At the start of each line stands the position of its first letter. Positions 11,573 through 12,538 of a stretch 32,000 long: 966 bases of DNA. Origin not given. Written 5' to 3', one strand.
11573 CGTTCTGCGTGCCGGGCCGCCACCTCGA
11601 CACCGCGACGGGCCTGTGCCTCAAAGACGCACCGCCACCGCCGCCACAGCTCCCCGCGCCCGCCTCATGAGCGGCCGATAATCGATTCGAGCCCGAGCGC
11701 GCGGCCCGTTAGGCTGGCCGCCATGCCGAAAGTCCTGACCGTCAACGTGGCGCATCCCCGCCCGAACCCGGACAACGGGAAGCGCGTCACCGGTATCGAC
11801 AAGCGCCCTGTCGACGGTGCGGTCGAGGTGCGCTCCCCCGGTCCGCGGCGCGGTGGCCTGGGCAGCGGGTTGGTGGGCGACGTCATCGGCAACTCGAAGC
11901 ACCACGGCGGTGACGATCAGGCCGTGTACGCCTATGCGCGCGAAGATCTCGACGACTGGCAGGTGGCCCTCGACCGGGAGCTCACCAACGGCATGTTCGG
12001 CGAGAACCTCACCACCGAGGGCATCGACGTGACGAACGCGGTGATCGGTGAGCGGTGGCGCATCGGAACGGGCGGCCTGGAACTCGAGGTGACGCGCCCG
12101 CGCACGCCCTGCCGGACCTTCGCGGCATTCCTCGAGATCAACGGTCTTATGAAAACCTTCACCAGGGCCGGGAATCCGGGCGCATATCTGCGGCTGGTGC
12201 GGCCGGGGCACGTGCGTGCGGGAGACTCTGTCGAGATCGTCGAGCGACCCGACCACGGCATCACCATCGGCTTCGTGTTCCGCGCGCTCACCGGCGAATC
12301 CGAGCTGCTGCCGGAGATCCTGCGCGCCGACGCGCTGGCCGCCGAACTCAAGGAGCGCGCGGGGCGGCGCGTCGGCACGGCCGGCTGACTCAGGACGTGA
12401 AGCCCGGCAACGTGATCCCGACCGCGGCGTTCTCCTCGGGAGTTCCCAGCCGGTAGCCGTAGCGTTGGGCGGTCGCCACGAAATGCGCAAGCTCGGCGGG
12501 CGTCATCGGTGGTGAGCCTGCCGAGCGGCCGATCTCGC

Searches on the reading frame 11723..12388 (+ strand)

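Call 5: search_protein_families(library=pfam, proteins=[window:11723-12388:+], max_evalue=0.01)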
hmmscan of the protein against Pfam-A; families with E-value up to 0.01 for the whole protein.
window:11723-12388:+ (221 aa): 1 family
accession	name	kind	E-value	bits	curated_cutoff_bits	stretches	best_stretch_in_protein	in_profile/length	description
PF03473.23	MOSC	-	3.6e-36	124.3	22.7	1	58-171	2-120/120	MOSC domain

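Call 6: search_protein_families(library=ncbifam, proteins=[window:11723-12388:+], max_evalue=0.01)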
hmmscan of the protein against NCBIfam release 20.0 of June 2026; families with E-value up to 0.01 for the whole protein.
window:11723-12388:+ (221 aa): 2 families
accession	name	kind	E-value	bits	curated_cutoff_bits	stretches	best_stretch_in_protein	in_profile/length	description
NF008577.1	PRK11536.1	equivalog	1.2e-19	70.6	294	1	16-176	13-165/222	6-hydroxyaminopurine reductase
NF011069.0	PRK14499.1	equivalog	5.3e-07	29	457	1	60-174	197-307/308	cyclic pyranopterin monophosphate synthase MoaC/MOSC-domain-containing protein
